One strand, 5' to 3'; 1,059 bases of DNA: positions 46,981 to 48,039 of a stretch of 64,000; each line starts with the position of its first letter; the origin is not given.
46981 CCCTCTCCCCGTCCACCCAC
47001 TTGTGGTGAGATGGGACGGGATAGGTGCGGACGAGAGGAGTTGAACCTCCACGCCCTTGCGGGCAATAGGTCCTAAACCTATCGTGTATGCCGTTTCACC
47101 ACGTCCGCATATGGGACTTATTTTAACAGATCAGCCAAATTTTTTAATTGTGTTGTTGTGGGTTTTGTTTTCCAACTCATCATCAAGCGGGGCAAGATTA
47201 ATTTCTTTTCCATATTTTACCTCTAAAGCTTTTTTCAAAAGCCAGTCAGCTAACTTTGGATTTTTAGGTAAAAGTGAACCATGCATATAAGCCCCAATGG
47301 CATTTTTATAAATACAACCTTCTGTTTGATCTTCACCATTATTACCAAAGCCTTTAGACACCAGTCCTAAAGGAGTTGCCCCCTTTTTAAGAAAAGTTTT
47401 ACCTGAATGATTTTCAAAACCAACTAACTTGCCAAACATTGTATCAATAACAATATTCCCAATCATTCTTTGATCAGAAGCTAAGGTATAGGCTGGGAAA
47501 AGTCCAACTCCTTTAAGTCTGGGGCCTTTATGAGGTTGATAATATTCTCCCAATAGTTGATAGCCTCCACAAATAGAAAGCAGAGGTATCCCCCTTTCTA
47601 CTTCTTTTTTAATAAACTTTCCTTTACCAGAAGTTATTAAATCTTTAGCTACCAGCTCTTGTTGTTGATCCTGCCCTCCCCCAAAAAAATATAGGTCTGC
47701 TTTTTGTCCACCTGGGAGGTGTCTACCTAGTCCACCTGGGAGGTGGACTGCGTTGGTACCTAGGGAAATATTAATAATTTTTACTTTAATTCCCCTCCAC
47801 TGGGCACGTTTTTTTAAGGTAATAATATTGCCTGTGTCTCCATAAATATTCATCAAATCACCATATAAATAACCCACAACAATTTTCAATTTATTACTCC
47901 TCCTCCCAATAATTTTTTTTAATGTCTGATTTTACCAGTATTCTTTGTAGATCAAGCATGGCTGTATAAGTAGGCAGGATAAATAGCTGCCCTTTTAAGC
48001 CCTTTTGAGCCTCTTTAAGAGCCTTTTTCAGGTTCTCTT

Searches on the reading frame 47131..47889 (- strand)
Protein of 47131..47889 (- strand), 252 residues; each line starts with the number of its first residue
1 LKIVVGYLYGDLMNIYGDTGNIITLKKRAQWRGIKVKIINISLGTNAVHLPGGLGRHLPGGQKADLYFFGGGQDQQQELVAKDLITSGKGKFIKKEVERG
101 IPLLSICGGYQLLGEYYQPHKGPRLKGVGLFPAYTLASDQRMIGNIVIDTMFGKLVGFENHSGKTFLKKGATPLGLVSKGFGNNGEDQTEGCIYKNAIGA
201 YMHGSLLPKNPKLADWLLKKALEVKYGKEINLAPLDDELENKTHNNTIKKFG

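Call 21: find_homologous_proteins(query=window:47131-47889:-, max_evalue=1e-20)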
Query window:47131-47889:- (252 aa): 7996 proteins with E <= 1e-20 among 8000 candidates; the best 120 are listed.
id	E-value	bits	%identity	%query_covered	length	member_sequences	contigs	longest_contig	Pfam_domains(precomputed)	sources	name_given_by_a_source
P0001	7.1e-166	568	100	100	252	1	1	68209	PF07685.21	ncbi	-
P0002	1.5e-124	433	74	100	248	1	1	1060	PF07685.21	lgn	-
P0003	5.3e-124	431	77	100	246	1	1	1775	PF07685.21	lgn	-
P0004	1.2e-123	430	76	99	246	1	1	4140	PF07685.21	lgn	-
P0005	1.5e-123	430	76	100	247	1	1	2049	PF07685.21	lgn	-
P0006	1.6e-121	423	75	100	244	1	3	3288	PF07685.21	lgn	-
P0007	1.8e-121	423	75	100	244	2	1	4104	PF07685.21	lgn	-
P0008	8.4e-121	421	76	100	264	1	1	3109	PF07685.21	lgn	-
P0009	1.1e-120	420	75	100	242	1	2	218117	PF07685.21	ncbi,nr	ncbi:glutamine amidotransferase [Candidatus Daviesbacteria bacterium]|nr:glutamine amidotransferase 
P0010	1.3e-120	420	75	100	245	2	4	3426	PF07685.21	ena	-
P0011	1.8e-120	420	74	100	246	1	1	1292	PF07685.21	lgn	-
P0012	3.3e-120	419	75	100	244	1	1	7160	PF07685.21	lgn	-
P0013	5.6e-120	418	74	100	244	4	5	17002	PF07685.21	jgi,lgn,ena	-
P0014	1.4e-119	417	74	100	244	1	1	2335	PF07685.21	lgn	-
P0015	1.5e-119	417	74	100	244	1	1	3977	PF07685.21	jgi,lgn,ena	-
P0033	1.6e-116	407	73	100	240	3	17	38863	PF07685.21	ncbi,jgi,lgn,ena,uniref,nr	ncbi:glutamine amidotransferase [Candidatus Daviesbacteria bacterium RIFCSPHIGHO2_01_FULL_40_11]|uni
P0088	2.3e-113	396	68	100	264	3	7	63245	PF07685.21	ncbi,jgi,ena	-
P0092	2.8e-113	396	71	100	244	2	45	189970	PF07685.21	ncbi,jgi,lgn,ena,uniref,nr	ncbi:MAG: hypothetical protein ACD_38C00033G0011 [uncultured bacterium]|uniref:Lipid II isoglutaminy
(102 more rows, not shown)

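Call 24: find_encoding_contigs(protein=P0001, flank=10000, max_places=3)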
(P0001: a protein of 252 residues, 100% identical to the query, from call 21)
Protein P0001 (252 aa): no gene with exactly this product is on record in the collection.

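Call 25: find_encoding_contigs(protein=P0009, flank=10000, max_places=2)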
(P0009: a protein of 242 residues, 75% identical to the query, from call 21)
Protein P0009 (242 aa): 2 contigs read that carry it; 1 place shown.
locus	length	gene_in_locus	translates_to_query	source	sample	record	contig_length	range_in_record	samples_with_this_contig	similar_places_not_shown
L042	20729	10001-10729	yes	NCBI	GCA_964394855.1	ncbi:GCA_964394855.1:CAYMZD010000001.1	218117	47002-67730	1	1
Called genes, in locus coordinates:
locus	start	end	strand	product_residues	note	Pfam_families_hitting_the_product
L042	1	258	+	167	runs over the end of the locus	PF15891:Nuc_deoxyri_tr2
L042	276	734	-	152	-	-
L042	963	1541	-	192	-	-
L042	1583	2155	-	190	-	PF04294:VanW (weak)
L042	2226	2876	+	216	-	-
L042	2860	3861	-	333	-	-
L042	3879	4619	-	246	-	PF02698:DUF218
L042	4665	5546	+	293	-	PF00413:Peptidase_M10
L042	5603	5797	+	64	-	PF04070:DUF378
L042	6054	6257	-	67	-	PF11146:DUF2905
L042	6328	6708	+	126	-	-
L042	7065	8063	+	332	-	PF01933:CofD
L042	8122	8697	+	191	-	-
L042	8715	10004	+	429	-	PF08245:Mur_ligase_M, PF08353:MurT_C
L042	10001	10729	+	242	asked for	PF07685:GATase_3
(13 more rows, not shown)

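Call 27: find_encoding_contigs(protein=P0092, flank=10000, max_places=1)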
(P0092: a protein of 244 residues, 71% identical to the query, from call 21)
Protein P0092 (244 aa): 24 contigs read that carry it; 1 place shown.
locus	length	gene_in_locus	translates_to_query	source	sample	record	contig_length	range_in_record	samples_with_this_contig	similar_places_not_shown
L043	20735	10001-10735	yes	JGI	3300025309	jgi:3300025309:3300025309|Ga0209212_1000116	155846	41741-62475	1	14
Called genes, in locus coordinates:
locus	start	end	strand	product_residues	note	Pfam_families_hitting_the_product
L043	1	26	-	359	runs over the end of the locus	PF04932:Wzy_C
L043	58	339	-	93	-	-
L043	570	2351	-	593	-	PF13230:GATase_4 (weak), PF13522:GATase_6, PF13537:GATase_7, PF13580:SIS_2 (faint), PF01380:SIS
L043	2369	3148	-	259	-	-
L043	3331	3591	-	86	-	PF01541:GIY-YIG, PF10544:T5orf172 (weak)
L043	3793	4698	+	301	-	PF11155:DUF2935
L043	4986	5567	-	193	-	-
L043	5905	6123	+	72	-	-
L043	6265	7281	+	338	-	PF01933:CofD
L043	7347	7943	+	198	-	-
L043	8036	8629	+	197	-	-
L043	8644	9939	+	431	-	PF08245:Mur_ligase_M, PF08353:MurT_C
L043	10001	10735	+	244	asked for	PF07685:GATase_3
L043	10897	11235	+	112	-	-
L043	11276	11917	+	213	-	-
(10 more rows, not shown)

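Call 28: find_encoding_contigs(protein=P0033, flank=10000, max_places=1)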
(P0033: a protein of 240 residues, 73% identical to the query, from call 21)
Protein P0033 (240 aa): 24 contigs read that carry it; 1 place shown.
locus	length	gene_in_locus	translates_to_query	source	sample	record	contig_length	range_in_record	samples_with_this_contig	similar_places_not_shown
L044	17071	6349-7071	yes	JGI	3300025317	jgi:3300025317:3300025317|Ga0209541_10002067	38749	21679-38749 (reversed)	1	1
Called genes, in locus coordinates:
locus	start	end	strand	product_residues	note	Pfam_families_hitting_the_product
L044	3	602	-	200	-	?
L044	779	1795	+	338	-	PF01933:CofD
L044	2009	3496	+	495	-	PF03109:ABC1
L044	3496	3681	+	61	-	-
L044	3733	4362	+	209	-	-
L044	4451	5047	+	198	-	-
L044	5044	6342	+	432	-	PF08245:Mur_ligase_M, PF08353:MurT_C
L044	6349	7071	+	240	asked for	PF07685:GATase_3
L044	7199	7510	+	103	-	-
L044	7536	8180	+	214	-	-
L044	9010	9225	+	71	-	PF18910:DUF5665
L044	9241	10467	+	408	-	PF00587:tRNA-synt_2b, PF03129:HGTP_anticodon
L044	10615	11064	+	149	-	PF05198:IF3_N, PF00707:IF3_C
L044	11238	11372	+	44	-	-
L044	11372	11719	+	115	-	PF00453:Ribosomal_L20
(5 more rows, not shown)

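Call 29: find_encoding_contigs(protein=P0088, flank=10000, max_places=1)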
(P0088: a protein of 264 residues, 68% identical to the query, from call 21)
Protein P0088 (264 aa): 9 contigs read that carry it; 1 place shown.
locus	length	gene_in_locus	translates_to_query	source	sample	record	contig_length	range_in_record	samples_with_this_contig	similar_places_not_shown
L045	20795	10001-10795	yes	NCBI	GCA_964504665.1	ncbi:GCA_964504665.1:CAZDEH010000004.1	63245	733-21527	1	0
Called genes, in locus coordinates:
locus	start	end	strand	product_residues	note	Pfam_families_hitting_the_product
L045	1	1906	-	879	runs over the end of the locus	?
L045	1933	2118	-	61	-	PF12728:HTH_17, PF13411:MerR_1, PF00376:MerR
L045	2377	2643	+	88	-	-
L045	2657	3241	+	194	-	-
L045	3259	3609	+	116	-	PF16677:GP3_package (weak)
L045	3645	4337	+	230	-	-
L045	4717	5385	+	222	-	PF13730:HTH_36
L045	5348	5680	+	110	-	-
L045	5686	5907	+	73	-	-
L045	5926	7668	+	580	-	-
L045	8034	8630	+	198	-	-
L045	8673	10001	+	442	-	PF08245:Mur_ligase_M, PF08353:MurT_C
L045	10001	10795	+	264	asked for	PF07685:GATase_3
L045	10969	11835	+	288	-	-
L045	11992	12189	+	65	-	PF18910:DUF5665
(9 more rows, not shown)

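Call 91: find_encoding_contigs(protein=P0002, flank=1000, max_places=1)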
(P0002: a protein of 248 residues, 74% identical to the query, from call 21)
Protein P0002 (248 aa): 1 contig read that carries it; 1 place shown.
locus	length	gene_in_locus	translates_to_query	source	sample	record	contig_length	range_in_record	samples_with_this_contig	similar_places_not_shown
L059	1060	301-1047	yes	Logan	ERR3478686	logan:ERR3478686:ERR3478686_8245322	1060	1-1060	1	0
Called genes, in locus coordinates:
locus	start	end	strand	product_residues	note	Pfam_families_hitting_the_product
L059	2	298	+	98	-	?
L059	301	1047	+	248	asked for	PF07685:GATase_3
